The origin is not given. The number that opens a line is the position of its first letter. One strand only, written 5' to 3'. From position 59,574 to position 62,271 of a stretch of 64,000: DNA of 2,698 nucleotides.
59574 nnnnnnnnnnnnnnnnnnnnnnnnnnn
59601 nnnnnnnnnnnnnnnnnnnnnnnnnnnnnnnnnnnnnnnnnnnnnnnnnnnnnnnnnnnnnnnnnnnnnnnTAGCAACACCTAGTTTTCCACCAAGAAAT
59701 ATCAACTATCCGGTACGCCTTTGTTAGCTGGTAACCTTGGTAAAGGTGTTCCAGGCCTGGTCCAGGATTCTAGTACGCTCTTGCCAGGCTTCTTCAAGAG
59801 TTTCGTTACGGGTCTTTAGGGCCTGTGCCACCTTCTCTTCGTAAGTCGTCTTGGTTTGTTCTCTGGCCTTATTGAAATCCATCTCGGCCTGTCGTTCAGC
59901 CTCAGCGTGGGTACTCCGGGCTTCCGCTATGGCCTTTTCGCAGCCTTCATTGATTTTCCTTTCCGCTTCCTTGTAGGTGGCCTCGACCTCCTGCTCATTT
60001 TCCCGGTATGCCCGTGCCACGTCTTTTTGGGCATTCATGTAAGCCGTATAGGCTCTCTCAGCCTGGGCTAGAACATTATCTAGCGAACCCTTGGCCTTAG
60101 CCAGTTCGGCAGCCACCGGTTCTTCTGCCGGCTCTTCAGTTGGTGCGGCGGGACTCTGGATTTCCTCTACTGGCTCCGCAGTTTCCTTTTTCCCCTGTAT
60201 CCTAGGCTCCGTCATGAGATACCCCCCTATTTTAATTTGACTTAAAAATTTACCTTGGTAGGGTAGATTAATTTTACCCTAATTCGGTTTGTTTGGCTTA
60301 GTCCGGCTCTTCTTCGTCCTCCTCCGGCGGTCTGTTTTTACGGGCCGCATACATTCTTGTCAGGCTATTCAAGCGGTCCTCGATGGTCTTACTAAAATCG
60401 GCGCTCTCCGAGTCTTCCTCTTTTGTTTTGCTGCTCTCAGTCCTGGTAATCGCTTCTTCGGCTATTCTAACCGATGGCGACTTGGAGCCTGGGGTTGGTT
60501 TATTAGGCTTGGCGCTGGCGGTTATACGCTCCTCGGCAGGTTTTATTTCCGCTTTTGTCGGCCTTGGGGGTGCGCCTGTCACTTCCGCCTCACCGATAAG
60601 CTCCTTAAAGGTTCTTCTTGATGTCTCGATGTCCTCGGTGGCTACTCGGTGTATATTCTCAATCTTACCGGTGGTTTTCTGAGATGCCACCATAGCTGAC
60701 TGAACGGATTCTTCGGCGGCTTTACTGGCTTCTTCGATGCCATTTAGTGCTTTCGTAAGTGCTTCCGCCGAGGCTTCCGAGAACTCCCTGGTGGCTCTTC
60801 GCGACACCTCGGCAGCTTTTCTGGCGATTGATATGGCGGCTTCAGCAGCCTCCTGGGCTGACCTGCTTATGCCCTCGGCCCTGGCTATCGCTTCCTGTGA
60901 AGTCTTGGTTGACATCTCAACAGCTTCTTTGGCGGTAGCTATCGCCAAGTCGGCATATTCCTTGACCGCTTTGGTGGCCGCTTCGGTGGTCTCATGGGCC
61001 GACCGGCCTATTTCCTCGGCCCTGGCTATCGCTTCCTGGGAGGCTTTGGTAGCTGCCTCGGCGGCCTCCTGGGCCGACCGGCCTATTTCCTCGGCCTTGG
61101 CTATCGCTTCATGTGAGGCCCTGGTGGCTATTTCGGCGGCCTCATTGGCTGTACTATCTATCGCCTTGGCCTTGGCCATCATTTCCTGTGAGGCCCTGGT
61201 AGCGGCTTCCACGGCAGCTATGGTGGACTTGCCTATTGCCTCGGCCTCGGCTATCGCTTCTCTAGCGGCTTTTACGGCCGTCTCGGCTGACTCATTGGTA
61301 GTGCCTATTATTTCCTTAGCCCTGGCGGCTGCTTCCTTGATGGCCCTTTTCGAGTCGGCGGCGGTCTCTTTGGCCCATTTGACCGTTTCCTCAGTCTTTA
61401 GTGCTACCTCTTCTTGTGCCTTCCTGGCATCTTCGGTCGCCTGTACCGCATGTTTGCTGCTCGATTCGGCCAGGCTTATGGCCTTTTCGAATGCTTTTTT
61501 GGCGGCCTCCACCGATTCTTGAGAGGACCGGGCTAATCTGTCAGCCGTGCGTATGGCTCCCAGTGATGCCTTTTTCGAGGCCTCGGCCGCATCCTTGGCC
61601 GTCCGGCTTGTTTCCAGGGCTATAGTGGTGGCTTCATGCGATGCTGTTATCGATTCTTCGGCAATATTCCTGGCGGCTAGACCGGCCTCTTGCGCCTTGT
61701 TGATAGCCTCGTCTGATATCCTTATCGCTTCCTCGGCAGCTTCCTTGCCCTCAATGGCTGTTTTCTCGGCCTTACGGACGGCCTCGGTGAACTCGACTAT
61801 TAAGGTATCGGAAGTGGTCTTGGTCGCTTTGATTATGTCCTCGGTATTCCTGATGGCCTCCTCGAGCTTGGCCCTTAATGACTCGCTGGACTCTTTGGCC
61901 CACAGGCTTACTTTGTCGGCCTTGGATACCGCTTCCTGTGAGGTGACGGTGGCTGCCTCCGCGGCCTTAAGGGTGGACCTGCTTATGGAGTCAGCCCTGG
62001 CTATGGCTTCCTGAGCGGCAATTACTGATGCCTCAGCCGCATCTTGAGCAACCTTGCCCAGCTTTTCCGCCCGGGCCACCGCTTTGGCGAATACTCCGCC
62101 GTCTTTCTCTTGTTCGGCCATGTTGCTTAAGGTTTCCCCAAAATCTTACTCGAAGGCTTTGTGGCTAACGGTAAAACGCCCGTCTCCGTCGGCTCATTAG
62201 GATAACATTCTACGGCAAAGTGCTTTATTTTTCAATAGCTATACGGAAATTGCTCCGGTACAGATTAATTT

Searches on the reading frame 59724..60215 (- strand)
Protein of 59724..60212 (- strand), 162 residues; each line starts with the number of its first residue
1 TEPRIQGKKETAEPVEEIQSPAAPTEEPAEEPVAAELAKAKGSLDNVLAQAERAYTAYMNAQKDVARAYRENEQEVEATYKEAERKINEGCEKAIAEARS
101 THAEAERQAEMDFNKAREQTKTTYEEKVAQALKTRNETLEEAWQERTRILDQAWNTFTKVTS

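Call 9: search_protein_families(library=pfam, proteins=[window:59724-60212:-], max_evalue=0.001)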
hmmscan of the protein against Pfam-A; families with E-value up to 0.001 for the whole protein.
window:59724-60212:- (162 aa): 1 family
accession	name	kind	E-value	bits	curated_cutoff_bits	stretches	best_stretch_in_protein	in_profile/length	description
PF20363.3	DUF6658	-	0.00073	19.8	27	1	43-151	51-160/178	Family of unknown function (DUF6658)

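Call 61: search_protein_families(library=pfam, proteins=[window:59724-60212:-], max_evalue=10)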
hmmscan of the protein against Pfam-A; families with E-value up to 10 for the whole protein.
window:59724-60212:- (162 aa): 16 families
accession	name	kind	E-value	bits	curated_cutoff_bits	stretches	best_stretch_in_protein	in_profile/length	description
PF20363.3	DUF6658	-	0.00073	19.8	27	1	43-151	51-160/178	Family of unknown function (DUF6658)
PF09731.14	Mitofilin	-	0.0014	18.1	27.4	1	36-146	274-382/614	Mitochondrial inner membrane protein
PF01895.24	PhoU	-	0.0042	17.9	23.5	1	45-88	6-49/89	PhoU domain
PF12128.14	DUF3584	-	0.092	10.6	31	1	30-142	620-727/1191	Protein of unknown function (DUF3584)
PF05103.18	DivIVA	-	0.14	12.6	28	1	44-144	23-121/131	DivIVA protein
PF17001.10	T3SS_basalb_I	-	0.15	13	32.4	1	115-155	8-52/94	Type III secretion basal body protein I, YscI, HrpB, PscI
PF07424.16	TrbM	-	0.17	12.3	21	1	32-97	55-123/156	TrbM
PF05559.16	DUF763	-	0.25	11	35.5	1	59-154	159-257/319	Protein of unknown function (DUF763)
PF12998.12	ING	-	0.26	12.3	23.9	1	74-133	24-83/102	Inhibitor of growth proteins N-terminal histone-binding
PF06121.19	DUF959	-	0.27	11.9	25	1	13-75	42-102/192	Domain of Unknown Function (DUF959)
PF00430.23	ATP-synt_B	-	0.33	11.5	28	1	71-152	30-110/132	ATP synthase B/B' CF(0)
PF00178.28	Ets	-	0.34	11.7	26.9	1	59-97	31-69/81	Ets-domain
PF15346.11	ARGLU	-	0.55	10.5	27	1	33-123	37-127/149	Arginine and glutamate-rich 1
PF04837.17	MbeB_N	-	0.57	11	22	0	63-89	24-50/52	MbeB-like, N-term conserved region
PF02601.20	Exonuc_VII_L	-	0.64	9.9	35.9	1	34-145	150-265/315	Exonuclease VII, large subunit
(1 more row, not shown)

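Call 72: find_homologous_proteins(query=window:59724-60212:-, max_evalue=0.001)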
Query window:59724-60212:- (162 aa): 2 proteins with E <= 0.001 among 413 candidates.
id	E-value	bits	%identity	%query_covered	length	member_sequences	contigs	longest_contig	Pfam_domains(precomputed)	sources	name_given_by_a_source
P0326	1.8e-29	121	44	100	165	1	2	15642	-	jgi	jgi:hypothetical protein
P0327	4.0e-29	120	49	78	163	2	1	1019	-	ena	-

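Call 75: search_solved_structures(query=A3, max_evalue=1)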
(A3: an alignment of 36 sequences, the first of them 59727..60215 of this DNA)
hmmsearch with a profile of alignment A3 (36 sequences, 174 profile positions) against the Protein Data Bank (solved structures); distinct sequences matched with E-value up to 1: 6.
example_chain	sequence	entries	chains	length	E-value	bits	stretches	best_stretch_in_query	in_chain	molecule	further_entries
4uos_A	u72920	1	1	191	0.049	16.8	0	76-151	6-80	DESIGNED HELICAL BUNDLE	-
8r5s_A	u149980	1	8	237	0.13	15.5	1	97-137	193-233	chain A, B, C and H of the soluble homotetramer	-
3uf5_A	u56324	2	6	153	0.18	15.1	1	93-172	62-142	Macrophage colony-stimulating factor 1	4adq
3ejj_A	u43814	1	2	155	0.18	15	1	93-172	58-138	Colony stimulating factor-1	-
4tql_A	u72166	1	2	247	0.33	14.1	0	73-142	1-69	Three helix bundle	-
8tn1_A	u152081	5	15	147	0.87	12.8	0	43-172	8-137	De novo designed 4 helix bundles | De novo designed protein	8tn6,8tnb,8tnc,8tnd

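Call 76: search_protein_families(library=pfam, alignment_id=A3, max_evalue=0.01)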
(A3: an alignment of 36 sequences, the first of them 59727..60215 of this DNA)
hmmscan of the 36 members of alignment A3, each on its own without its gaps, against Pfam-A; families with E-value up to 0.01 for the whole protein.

A. member 1, window:59727-60215:- (163 aa): 3 families
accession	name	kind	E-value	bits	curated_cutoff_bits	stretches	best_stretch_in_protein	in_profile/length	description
PF09731.14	Mitofilin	-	0.00071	19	27.4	1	37-147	274-382/614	Mitochondrial inner membrane protein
PF20363.3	DUF6658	-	0.00074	19.8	27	1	44-152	51-160/178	Family of unknown function (DUF6658)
PF01895.24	PhoU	-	0.0043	17.8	23.5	1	46-89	6-49/89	PhoU domain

B. families by the number of members that match (of 36 scanned): 15 families
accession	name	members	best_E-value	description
PF20363.3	DUF6658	3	0.00074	Family of unknown function (DUF6658)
PF05597.16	Phasin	1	1e-05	Poly(hydroxyalcanoate) granule associated protein (phasin)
PF09731.14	Mitofilin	1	0.00071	Mitochondrial inner membrane protein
PF12732.12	YtxH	1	0.0011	YtxH-like protein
PF05957.18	DUF883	1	0.003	DUF883 N-terminal domain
PF15825.10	FAM25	1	0.0036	FAM25 family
PF01895.24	PhoU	1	0.0043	PhoU domain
PF05384.16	DegS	1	0.0044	Sensor protein DegS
PF08598.16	Sds3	1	0.0076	Sds3-like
PF02601.20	Exonuc_VII_L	1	0.0078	Exonuclease VII, large subunit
PF04803.17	Cor1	1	0.0078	Cor1/Xlr/Xmr conserved region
PF02841.20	GBP_C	1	0.0082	Guanylate-binding protein, C-terminal domain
PF12072.13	RNase_Y_N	1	0.0087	RNase Y N-terminal region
PF19753.4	DUF6240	1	0.0091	Family of unknown function (DUF6240)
PF20188.4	DUF6551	1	0.0092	Family of unknown function (DUF6551)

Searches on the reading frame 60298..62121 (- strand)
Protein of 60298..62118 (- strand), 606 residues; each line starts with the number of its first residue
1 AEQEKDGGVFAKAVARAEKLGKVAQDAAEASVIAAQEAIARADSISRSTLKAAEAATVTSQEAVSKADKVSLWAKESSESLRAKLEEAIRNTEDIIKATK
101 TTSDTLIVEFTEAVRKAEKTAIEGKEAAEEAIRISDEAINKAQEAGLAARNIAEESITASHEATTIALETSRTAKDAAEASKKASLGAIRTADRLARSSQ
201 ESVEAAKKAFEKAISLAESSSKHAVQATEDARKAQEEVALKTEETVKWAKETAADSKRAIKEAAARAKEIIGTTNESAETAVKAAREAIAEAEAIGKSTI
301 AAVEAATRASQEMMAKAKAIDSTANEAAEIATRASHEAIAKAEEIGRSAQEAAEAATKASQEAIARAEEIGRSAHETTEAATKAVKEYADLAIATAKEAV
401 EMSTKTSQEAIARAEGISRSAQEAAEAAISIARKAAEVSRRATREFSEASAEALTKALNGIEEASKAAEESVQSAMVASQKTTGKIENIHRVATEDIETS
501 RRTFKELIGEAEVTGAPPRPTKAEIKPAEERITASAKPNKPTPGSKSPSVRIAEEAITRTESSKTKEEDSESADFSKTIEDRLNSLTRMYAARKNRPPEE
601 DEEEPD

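Call 9: search_protein_families(library=pfam, proteins=[window:60298-62118:-], max_evalue=0.001)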
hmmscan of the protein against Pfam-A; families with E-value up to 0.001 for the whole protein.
window:60298-62118:- (606 aa): 0 families

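Call 61: search_protein_families(library=pfam, proteins=[window:60298-62118:-], max_evalue=10)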
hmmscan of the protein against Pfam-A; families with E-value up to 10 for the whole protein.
window:60298-62118:- (606 aa): 3 families
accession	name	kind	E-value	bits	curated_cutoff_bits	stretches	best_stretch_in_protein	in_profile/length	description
PF10272.14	Tmpp129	-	0.19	11.5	27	1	60-127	200-265/349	Putative transmembrane protein precursor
PF10157.14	BORCS6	-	0.53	10.9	35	3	356-428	16-87/101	BLOC-1-related complex sub-unit 6 C-terminal helix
PF13181.12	TPR_8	-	4.2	8.2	25.7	1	200-218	14-32/34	Tetratricopeptide repeat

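Call 62: search_solved_structures(query=window:60298-62118:-, max_evalue=1)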
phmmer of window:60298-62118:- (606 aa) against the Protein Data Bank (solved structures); distinct sequences matched with E-value up to 1: 4.
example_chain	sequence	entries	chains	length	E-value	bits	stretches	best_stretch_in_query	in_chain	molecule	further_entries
5cwc_A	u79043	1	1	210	0.0027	20.4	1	243-419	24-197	Designed helical repeat protein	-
5cwg_A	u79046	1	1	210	0.0058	19.2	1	194-490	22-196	Designed helical repeat protein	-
8i7o_K2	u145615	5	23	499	0.17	14.4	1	62-115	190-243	Coiled-coil domain-containing protein 105 | Tektin-like protein 1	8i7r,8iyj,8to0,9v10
9fqr_Kr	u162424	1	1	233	0.64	12.5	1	414-501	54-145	Cilia and flagella associated protein 299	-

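Call 88: find_homologous_proteins(query=window:60301-62121:-, max_evalue=0.00001)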
Query window:60301-62121:- (607 aa): 1 proteins with E <= 0.00001 among 8000 candidates.
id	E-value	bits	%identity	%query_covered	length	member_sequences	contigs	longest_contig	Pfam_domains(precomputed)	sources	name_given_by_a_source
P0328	1.1e-6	46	40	7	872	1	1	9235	PF13426.14,PF13188.14,PF08448.17,PF02518.32,PF00512.32,PF00989.32,PF00072.31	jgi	jgi:signal transduction histidine kinase/PAS domain-containing protein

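Call 100: predict_structure(protein=window:60301-62121:-)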
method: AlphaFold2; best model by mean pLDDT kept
length: 607 residues; sequences in the alignment: 1
mean_pLDDT: 69.8   pTM: 0.44
mean pLDDT of the five models: 69.8, 65.2, 61.8, 60.2, 58.1
residues with pLDDT >= 90: 1; 70-90: 388; 50-70: 135; < 50: 83
segments of 3 or more residues with pLDDT < 50: 272-275, 505-552, 561-572, 597-607
pLDDT, mean of each block of 10 residues (from residue 1): 66 81 84 82 82 78 75 71 70 64 60 74 75 76 77 78 83 86 87 85 83 80 78 77 78 75 65 56 73 78 79 79 80 82 84 83 86 84 82 78 74 70 70 69 68 65 65 58 56 58 42 30 31 31 40 50 42 63 79 55 38
secondary structure, 60 per line:
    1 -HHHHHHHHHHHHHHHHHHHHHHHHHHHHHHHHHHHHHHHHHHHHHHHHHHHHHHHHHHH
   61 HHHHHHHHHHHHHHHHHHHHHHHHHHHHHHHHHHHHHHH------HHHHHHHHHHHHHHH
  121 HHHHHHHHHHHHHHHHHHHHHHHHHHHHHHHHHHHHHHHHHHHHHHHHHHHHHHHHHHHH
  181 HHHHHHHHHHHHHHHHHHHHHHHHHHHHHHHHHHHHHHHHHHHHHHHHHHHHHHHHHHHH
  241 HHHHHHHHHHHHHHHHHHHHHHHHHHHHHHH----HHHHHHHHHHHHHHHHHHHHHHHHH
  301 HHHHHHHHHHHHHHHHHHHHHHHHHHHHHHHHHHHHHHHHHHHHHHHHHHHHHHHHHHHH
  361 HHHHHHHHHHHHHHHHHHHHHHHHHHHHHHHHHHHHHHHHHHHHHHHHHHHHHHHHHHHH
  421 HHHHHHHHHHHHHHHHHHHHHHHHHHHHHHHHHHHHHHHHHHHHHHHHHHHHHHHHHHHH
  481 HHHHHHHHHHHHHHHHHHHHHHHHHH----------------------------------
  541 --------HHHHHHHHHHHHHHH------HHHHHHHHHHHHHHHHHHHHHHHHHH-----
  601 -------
elements in order: H2-99 H106-271 H276-506 H549-563 H570-595

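Call 103: fold_search(model_id=the predicted structure, library=pdb)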
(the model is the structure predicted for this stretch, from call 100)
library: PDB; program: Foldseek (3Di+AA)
matches with E <= 10: 572; with E <= 0.001: 5
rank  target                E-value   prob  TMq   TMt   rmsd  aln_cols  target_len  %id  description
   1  8w20_A                1.2e-07  1.00  0.36  0.32  13.0       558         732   20  Umb1 umbrella toxin particle (released 2024-04-17)
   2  8ga7                  2.3e-04  0.97  0.11  0.13  67.8       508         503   18  Geometrically programmable nanomaterial construction using regularized protein building blocks (released 2024-03-13)
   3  9a69_B                8.3e-04  1.00  0.21  0.20  19.7       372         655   14  Integrative model of MCPB-MCPC by crosslinking MS and deep learning (released 2024-09-18)
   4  9mg8_A                8.3e-04  0.77  0.08  0.13  66.4       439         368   20  Crystal Structure of b-iTHR-110 (released 2025-12-17)
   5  9mg8_B                9.1e-04  0.92  0.11  0.16  64.5       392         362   20  Crystal Structure of b-iTHR-110 (released 2025-12-17)
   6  6z9l_A                1.2e-03  0.89  0.15  0.12  64.8       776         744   12  Enterococcal PrgA (released 2020-09-16)
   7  9a65_B                2.8e-03  1.00  0.22  0.20  19.9       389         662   13  Integrative model of YVAQ-MCPB by crosslinking MS and deep learning (released 2024-09-18)
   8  8gel_A                3.5e-03  0.75  0.11  0.13  70.8       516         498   17  Cryo-EM structure of synthetic tetrameric building block sC4 (released 2024-03-13)
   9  9d01                  3.7e-03  0.77  0.09  0.14  63.0       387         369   15  Crystal Structure of a-iTHR-201 (released 2025-12-10)
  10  7zr1_D                4.1e-03  0.77  0.14  0.12  55.9       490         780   13  Chaetomium thermophilum Mre11-Rad50-Nbs1 complex bound to ATPyS (composite structure) (released 2023-01-11)
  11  7zr1_C                4.9e-03  0.87  0.17  0.14  63.9       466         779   14  Chaetomium thermophilum Mre11-Rad50-Nbs1 complex bound to ATPyS (composite structure) (released 2023-01-11)
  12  9a65_A                6.8e-03  0.98  0.19  0.20  39.1       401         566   12  Integrative model of YVAQ-MCPB by crosslinking MS and deep learning (released 2024-09-18)
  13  2ch7_A                7.4e-03  1.00  0.25  0.42  10.7       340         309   18  Crystal structure of the cytoplasmic domain of a bacterial chemoreceptor from Thermotoga maritima (released 2006-04-18)
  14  9ea7                  1.1e-02  0.60  0.11  0.02  66.3       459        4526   12  The Structure of ApoB100 from Human Low-Density Lipoprotein (released 2024-12-18)
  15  7a0g_BBB              1.2e-02  0.94  0.16  0.27  39.6       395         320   10  Structure of the SmhB pore of the tripartite alpha-pore forming toxin, Smh, from Serratia marcescens. (released 2021-03-31)
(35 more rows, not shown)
